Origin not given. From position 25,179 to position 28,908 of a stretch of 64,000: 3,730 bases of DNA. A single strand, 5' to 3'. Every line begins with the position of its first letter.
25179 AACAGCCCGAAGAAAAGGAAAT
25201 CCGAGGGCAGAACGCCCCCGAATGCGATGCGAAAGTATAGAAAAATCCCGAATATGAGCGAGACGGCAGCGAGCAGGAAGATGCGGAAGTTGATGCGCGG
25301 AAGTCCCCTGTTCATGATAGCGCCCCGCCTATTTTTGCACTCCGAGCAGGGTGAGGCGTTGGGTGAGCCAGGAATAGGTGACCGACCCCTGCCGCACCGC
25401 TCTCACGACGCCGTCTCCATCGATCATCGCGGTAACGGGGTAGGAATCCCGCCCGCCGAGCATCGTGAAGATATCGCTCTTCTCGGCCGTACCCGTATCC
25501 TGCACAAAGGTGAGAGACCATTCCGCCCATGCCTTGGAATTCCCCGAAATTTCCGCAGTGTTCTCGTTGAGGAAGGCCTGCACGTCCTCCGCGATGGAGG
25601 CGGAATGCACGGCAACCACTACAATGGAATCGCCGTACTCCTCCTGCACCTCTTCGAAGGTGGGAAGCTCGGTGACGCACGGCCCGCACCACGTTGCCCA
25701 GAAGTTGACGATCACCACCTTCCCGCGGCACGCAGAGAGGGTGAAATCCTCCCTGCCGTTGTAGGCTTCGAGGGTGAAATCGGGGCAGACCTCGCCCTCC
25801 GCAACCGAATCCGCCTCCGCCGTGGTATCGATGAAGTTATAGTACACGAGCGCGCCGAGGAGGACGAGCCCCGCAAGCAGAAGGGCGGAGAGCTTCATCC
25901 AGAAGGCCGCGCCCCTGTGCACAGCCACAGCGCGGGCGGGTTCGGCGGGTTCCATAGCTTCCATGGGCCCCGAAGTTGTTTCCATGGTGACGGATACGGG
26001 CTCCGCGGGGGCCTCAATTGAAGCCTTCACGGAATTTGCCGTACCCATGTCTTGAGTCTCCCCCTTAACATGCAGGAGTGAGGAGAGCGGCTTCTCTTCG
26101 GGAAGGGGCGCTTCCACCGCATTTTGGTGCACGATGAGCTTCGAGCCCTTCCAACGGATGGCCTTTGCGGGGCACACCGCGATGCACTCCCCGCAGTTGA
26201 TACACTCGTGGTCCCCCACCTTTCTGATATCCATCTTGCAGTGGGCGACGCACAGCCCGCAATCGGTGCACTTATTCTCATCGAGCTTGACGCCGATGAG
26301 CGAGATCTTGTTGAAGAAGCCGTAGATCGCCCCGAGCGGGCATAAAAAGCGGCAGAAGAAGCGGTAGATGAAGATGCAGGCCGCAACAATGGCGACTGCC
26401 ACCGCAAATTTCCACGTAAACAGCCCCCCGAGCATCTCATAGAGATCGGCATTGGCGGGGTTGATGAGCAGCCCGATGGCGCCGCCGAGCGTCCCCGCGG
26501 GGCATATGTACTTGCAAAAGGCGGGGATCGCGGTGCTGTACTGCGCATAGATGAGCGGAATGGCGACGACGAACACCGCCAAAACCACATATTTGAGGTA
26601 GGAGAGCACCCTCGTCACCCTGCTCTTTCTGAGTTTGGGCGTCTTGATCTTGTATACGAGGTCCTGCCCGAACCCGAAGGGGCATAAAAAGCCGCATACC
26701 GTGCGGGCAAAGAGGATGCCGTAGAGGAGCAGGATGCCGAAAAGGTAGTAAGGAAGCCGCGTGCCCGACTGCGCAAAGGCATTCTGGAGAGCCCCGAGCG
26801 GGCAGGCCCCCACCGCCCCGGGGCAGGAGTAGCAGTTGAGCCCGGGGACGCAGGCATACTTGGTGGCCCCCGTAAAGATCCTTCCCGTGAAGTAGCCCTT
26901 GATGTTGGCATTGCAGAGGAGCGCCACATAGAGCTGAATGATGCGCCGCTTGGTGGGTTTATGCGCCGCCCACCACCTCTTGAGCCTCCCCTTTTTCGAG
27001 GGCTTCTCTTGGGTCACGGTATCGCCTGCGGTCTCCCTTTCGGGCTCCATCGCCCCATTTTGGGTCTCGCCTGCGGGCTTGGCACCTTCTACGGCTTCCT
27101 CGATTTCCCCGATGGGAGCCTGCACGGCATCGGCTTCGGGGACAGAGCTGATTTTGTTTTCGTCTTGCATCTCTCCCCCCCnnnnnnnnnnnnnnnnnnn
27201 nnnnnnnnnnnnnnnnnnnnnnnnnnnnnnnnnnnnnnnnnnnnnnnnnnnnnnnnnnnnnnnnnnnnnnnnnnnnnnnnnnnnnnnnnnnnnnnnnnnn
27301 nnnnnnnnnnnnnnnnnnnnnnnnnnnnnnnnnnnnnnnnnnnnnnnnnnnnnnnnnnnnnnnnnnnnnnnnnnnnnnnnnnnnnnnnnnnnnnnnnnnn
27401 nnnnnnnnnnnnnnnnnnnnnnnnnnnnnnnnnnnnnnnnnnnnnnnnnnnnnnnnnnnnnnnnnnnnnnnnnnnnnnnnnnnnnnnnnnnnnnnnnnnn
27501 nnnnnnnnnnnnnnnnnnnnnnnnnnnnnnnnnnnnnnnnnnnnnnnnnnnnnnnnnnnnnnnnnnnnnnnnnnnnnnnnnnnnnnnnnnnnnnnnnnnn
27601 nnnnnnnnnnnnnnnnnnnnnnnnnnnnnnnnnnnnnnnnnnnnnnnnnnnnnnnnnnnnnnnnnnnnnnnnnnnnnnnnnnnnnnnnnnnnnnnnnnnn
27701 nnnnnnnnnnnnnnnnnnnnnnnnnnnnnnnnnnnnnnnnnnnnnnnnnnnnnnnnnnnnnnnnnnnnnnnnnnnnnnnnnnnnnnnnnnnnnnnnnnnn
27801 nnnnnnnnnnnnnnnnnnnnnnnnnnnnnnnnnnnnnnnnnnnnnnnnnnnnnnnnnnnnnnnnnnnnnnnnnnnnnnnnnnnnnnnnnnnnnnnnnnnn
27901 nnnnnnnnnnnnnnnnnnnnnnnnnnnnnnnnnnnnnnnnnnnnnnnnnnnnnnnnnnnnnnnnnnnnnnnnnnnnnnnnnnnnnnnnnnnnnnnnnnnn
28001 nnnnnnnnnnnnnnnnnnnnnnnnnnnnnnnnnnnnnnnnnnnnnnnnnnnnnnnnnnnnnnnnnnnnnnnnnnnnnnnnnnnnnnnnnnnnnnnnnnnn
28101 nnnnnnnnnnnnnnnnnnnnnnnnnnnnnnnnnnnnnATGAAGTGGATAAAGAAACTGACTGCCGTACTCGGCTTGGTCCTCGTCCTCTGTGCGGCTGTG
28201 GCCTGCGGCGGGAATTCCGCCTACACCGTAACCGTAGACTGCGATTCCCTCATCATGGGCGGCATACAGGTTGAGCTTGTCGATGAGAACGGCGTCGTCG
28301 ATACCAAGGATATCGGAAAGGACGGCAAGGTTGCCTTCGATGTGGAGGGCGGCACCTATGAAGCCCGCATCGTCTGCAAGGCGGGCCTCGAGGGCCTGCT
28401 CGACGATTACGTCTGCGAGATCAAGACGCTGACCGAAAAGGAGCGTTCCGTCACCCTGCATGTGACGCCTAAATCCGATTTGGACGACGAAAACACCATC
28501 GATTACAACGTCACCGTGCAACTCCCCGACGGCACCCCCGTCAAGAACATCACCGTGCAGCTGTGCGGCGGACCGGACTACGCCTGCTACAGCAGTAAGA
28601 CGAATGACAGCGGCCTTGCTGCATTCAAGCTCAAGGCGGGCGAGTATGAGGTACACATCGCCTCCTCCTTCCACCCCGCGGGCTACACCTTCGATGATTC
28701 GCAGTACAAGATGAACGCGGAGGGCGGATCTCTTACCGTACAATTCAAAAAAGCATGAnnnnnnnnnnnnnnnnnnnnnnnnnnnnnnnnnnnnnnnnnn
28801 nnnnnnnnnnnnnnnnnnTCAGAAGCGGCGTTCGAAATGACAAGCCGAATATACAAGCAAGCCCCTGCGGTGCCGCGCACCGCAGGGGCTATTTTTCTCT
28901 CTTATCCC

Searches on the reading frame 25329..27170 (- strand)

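Call 17: search_protein_families(library=pfam, proteins=[window:25329-27170:-])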
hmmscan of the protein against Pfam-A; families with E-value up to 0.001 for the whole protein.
window:25329-27170:- (613 aa): 11 families
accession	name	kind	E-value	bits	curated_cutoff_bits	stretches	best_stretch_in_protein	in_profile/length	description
PF08534.16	Redoxin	-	6.9e-18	65.3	26.6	1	458-596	2-135/148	Redoxin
PF00578.27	AhpC-TSA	-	4.1e-15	56.3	26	1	459-591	2-123/124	AhpC/TSA family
PF12801.12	Fer4_5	-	2.6e-12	46.9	22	2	143-175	8-40/48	4Fe-4S binding domain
PF00085.26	Thioredoxin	-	2.1e-08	34.5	23.5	1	484-525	19-60/103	Thioredoxin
PF12838.12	Fer4_7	-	6.5e-07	30.2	27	1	323-343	2-22/52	4Fe-4S dicluster domain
PF13905.12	Thioredoxin_8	-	9.1e-07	29.6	27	1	483-537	1-57/94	Thioredoxin-like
PF13187.11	Fer4_9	-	9.9e-07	29.1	27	1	323-349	2-28/52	4Fe-4S dicluster domain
PF00037.32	Fer4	-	2.7e-06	27.4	21.1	2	322-339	7-24/24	4Fe-4S binding domain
PF13237.11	Fer4_10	-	4.7e-06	26.9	25.5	1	294-334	2-53/53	4Fe-4S dicluster domain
PF13484.11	Fer4_16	-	3.1e-05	25.1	30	1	322-346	1-24/66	4Fe-4S double cluster binding domain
PF25160.1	LdpA_Fe-S-bd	-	0.00021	21.4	27.6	0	317-339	22-44/49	LdpA Fe-S cluster-binding domain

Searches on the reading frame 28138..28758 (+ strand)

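Call 55: search_protein_families(library=pfam, max_evalue=0.01, proteins=[window:28138-28758:+])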
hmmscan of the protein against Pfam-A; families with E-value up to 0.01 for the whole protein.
window:28138-28758:+ (206 aa): 5 families
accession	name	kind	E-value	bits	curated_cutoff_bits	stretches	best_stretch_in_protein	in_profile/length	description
PF13620.12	CarboxypepD_reg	-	8.7e-07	29.6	32.3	1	125-181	4-62/82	Carboxypeptidase regulatory-like domain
PF17210.9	SdrD_B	-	9.3e-07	29.5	29.7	1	127-189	16-76/112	SdrD B-like domain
PF24025.1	Ig_DR_A0283-like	-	7.4e-06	26.7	27.1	1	121-175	7-63/102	DR_A0283-like, Ig-like domain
PF17802.7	SpaA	-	0.00012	22.6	23.1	0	133-201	14-85/91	Prealbumin-like fold domain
PF11974.14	bMG3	-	0.0054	17.1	34.9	0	126-166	19-59/103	Bacterial alpha-2-macroglobulin MG3 domain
